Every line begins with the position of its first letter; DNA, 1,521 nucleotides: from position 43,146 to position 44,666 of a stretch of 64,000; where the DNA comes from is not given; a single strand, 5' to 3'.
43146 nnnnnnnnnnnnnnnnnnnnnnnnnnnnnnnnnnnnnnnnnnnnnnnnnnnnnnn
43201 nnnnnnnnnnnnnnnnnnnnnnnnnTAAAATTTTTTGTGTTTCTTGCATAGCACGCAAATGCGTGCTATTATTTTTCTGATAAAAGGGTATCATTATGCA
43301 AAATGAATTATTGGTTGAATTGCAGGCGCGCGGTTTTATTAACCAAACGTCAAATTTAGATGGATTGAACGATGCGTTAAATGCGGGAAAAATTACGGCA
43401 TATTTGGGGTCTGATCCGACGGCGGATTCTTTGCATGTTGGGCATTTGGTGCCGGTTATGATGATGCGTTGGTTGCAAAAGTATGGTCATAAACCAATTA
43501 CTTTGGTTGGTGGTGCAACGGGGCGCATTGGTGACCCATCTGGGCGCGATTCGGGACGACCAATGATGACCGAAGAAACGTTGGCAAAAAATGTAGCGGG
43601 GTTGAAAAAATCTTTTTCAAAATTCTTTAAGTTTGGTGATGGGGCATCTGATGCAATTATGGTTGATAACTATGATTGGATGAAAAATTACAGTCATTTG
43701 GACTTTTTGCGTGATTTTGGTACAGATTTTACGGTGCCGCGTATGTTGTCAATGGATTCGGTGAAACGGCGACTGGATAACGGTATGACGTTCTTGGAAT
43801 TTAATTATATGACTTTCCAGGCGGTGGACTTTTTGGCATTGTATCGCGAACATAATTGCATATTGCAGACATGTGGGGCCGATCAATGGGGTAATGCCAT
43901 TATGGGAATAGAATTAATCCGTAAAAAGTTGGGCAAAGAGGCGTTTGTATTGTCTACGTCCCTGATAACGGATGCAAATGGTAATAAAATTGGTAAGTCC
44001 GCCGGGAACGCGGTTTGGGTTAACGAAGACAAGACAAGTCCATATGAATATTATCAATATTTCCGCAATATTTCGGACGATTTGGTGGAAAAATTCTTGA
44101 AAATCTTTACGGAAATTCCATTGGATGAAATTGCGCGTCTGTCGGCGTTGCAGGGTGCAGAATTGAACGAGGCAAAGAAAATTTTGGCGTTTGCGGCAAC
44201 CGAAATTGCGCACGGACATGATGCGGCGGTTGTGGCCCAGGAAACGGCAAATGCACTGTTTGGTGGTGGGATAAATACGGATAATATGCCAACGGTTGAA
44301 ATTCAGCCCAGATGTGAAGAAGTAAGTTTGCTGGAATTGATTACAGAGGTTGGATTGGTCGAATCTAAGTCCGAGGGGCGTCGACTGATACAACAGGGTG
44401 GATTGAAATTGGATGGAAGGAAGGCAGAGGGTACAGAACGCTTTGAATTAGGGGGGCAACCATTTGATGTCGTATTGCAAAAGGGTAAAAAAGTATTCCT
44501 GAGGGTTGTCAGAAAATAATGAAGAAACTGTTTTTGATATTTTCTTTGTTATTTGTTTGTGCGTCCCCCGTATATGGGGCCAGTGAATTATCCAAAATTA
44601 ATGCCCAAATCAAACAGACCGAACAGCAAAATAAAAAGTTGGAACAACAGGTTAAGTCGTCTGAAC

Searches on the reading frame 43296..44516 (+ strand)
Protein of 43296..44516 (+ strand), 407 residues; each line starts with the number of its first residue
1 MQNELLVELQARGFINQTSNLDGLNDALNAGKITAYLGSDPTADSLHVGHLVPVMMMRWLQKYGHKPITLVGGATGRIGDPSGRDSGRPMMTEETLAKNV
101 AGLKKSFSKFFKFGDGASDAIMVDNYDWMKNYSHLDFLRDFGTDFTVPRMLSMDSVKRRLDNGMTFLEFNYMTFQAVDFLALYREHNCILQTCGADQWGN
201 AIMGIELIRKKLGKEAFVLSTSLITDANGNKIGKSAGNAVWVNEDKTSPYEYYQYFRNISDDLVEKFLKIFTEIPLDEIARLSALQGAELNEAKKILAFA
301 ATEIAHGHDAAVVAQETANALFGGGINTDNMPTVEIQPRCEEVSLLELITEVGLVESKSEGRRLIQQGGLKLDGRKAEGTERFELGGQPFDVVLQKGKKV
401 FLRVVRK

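Call 3: search_protein_families(library=pfam, proteins=[window:43296-44516:+], max_evalue=1)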
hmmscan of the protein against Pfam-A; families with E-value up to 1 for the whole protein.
window:43296-44516:+ (407 aa): 5 families
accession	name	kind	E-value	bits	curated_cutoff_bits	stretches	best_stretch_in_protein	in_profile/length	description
PF00579.31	tRNA-synt_1b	-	2.8e-70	237.4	21.1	1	30-322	3-291/292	tRNA synthetases class I (W and Y)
PF22421.1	SYY_C-terminal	-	1.1e-06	28.9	27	1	329-401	7-80/83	Tyrosine--tRNA ligase SYY-like C-terminal domain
PF01479.30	S4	-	9.8e-05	22.5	22.8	1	348-377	6-35/48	S4 domain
PF16714.10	TyrRSs_C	-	0.00045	20.4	30.6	1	344-378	22-56/120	Tyrosyl-tRNA synthetase C-terminal domain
PF11090.14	Phage_T7_Gp13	-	0.18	12.6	25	1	122-145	58-81/86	Bacteriophage T7, probable scaffold protein Gp13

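Call 4: search_protein_families(library=ncbifam, proteins=[window:43296-44516:+], max_evalue=1)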
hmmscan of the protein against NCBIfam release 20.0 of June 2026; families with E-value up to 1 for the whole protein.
window:43296-44516:+ (407 aa): 7 families
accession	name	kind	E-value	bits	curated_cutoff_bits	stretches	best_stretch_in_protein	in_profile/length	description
TIGR00234.1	tyrS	equivalog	3.3e-112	375.6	113.8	1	2-405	3-404/406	tyrosine--tRNA ligase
NF006330.0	PRK08560.1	equivalog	2.2e-05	23.7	220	1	22-246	21-238/342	tyrosine--tRNA ligase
NF008927.0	PRK12285.1-4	equivalog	0.0055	15.8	478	1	12-62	52-102/385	tryptophan--tRNA ligase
NF005704.0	PRK07516.1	subfamily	0.0084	15.1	412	1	201-269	92-160/389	thiolase domain-containing protein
NF008924.0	PRK12285.1-1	equivalog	0.013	14.7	644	1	5-62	46-102/381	tryptophan--tRNA ligase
TIGR00233.1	trpS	equivalog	0.096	12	176.75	1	34-66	4-35/328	tryptophan--tRNA ligase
NF047696.1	ThlDiSintTplARhiz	equivalog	0.14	11.8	230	1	214-246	176-208/219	thiol:disulfide interchange protein TlpA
